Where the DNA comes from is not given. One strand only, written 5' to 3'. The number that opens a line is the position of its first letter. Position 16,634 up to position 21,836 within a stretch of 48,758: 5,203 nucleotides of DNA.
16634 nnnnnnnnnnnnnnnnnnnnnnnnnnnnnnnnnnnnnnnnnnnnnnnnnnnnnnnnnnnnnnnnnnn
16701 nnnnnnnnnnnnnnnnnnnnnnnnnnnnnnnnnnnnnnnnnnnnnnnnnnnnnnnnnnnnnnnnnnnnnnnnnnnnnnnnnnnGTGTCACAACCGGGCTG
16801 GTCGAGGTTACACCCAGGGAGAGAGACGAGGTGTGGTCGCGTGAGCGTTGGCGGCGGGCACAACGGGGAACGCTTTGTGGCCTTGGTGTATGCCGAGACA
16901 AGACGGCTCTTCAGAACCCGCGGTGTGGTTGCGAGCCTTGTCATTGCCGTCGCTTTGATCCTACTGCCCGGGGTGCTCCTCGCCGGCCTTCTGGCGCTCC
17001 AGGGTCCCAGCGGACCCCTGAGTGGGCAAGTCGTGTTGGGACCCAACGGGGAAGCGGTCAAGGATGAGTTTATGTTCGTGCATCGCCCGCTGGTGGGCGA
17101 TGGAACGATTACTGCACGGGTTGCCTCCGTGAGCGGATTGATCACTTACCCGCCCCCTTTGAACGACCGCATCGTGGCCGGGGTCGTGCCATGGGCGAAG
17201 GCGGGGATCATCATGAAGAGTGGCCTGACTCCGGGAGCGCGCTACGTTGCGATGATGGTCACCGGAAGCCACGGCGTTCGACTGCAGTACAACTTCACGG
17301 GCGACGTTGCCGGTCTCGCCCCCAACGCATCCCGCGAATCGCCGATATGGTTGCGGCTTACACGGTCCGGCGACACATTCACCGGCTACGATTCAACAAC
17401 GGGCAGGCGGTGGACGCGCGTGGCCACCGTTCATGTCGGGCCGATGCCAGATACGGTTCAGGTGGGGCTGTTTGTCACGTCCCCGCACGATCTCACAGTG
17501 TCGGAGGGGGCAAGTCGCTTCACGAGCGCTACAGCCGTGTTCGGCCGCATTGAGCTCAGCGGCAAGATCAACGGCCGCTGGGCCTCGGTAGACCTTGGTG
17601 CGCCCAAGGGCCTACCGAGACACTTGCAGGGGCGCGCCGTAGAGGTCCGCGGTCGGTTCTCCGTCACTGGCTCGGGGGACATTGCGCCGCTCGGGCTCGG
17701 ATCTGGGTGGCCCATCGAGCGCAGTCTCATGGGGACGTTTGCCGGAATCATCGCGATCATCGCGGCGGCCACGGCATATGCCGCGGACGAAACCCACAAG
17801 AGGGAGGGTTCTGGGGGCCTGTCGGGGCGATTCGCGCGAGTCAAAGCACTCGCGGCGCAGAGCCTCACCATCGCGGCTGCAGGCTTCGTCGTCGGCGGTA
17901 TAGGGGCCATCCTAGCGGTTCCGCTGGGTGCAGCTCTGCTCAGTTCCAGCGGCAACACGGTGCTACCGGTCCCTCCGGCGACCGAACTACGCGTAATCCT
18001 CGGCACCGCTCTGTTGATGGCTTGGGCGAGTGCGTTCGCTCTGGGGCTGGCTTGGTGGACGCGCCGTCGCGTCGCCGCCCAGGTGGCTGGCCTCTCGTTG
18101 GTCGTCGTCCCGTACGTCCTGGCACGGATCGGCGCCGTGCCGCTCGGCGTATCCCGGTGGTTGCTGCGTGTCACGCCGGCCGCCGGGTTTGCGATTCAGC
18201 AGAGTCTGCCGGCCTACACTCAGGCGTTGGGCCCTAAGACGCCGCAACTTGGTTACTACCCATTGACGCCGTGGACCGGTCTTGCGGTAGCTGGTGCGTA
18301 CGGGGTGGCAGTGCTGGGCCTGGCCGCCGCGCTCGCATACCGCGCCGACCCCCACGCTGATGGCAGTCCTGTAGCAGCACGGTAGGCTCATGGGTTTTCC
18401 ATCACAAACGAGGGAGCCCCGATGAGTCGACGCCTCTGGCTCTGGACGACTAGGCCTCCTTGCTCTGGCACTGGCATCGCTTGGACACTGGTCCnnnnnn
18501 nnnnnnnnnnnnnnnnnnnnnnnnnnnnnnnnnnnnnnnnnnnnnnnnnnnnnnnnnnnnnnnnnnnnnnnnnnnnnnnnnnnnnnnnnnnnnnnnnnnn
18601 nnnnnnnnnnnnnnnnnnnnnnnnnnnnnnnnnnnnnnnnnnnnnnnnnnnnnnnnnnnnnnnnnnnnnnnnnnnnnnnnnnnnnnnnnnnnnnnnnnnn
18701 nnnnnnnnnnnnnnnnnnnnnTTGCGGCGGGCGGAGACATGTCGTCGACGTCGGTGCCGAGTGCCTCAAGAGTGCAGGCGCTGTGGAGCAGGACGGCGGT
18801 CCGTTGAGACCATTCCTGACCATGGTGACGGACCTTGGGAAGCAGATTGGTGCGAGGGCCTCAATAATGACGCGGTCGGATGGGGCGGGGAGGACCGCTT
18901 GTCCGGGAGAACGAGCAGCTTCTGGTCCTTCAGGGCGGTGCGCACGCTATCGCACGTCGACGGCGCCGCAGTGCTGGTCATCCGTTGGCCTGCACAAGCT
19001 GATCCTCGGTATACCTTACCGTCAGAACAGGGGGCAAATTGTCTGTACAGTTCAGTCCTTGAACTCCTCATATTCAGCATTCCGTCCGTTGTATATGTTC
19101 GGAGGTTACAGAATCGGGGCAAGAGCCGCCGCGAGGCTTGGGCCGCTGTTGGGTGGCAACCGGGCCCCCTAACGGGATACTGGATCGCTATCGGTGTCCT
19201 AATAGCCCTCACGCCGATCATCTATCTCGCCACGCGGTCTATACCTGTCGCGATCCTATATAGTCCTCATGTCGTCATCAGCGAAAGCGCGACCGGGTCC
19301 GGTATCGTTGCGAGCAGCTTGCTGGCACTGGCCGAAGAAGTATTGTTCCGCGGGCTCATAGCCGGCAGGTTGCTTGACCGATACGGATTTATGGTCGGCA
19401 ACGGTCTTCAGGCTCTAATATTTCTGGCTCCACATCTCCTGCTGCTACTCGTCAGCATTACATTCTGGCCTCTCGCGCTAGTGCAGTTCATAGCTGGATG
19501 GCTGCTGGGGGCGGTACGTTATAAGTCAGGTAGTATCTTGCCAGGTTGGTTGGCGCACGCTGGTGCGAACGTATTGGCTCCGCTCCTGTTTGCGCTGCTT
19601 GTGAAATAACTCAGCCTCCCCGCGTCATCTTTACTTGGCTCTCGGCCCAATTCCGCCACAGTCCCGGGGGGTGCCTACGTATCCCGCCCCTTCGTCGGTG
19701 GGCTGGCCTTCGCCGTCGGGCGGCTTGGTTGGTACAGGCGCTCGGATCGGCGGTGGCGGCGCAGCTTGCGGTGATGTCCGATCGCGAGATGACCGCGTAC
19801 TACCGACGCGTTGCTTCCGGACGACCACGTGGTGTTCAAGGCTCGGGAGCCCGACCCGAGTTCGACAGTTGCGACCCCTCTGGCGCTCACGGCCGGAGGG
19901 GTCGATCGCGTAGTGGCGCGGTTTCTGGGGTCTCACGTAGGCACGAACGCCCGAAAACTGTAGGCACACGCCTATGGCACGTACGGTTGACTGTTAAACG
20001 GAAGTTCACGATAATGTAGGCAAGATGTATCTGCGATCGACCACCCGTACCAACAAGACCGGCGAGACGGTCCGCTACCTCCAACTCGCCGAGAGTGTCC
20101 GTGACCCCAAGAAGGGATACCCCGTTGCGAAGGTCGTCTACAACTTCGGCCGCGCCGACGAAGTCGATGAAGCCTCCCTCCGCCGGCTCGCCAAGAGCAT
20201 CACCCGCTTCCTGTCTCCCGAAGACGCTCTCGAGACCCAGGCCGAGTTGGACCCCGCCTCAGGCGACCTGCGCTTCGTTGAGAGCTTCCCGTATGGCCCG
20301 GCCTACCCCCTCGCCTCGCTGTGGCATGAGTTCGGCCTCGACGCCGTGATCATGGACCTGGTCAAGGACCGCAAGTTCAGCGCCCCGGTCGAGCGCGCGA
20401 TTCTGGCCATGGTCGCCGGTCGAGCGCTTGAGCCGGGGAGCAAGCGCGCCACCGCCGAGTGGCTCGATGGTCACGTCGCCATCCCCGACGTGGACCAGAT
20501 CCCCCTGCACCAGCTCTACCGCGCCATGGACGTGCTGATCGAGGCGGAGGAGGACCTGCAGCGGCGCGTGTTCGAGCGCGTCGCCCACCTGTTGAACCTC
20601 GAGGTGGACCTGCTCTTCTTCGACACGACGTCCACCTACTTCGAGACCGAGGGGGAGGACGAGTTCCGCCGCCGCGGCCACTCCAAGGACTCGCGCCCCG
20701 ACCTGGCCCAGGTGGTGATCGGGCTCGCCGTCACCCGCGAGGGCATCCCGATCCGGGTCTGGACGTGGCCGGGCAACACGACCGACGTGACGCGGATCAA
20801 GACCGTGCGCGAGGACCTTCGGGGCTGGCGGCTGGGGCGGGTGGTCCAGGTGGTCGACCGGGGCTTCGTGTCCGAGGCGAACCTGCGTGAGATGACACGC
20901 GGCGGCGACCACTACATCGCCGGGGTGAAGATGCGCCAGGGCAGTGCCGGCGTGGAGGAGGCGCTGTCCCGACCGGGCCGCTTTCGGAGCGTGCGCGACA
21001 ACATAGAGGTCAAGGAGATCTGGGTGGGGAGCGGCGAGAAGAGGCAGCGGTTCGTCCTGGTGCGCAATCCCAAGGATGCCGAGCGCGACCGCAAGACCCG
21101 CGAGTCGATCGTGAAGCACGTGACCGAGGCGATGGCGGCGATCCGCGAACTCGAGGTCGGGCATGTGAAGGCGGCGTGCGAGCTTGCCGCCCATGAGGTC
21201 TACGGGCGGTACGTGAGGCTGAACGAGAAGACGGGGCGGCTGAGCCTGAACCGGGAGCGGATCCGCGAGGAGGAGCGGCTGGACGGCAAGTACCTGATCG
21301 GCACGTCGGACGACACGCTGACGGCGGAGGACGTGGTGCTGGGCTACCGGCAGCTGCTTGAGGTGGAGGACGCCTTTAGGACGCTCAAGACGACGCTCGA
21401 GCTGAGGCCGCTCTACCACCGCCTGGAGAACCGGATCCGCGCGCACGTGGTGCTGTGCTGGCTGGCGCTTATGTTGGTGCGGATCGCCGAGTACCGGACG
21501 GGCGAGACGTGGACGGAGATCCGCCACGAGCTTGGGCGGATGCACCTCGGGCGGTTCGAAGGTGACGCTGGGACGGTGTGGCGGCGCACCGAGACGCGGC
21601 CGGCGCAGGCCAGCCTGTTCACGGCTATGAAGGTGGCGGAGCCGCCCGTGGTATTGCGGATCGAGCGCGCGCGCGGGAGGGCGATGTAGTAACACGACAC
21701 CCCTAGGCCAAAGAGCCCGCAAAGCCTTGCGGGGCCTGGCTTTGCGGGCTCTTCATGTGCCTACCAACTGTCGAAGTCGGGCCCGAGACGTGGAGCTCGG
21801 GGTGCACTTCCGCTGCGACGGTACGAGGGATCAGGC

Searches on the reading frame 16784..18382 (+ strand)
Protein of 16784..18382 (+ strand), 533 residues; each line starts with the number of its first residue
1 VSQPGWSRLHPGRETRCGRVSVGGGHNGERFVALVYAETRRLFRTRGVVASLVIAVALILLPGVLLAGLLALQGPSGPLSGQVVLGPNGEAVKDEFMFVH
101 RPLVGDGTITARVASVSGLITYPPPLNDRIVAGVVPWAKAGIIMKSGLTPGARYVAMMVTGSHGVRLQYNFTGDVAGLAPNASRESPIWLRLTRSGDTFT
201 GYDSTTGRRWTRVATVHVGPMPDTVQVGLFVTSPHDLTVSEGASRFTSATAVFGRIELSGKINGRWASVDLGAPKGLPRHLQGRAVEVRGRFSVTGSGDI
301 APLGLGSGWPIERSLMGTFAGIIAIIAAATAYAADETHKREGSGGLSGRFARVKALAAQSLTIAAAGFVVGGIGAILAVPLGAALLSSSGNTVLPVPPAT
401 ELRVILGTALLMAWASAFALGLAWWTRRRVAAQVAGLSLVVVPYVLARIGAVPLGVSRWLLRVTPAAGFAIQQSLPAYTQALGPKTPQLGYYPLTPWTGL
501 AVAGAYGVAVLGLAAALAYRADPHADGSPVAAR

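Call 7: search_protein_families(library=pfam, max_evalue=0.01, proteins=[window:16784-18382:+])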
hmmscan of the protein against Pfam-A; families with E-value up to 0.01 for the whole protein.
window:16784-18382:+ (533 aa): 1 family
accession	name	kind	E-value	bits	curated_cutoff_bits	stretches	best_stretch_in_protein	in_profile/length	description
PF07081.18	DUF1349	-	3.6e-07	30.5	32.4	1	180-247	109-165/179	Protein of unknown function (DUF1349)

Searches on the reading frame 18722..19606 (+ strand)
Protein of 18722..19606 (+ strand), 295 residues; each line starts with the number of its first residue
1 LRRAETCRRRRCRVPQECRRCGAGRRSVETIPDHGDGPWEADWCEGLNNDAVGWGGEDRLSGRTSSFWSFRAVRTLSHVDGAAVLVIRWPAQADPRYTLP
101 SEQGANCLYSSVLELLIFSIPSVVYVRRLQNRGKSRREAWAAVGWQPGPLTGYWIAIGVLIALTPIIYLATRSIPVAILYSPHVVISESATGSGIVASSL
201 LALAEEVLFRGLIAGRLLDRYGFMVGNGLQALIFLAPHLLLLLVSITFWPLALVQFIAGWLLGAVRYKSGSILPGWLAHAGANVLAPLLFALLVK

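Call 7: search_protein_families(library=pfam, max_evalue=0.01, proteins=[window:18722-19606:+])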
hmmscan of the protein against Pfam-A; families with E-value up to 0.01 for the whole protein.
window:18722-19606:+ (295 aa): 1 family
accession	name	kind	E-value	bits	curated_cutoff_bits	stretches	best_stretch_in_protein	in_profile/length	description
PF02517.21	Rce1-like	-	1e-14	55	22.4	1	195-284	9-92/93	Type II CAAX prenyl endopeptidase Rce1-like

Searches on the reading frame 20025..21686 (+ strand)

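Call 7: search_protein_families(library=pfam, max_evalue=0.01, proteins=[window:20025-21686:+])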
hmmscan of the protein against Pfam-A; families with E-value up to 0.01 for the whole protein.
window:20025-21686:+ (554 aa): 1 family
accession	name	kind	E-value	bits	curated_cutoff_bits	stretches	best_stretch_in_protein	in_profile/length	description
PF01609.27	DDE_Tnp_1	-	7.6e-11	42.6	23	1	203-484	11-200/200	Transposase DDE domain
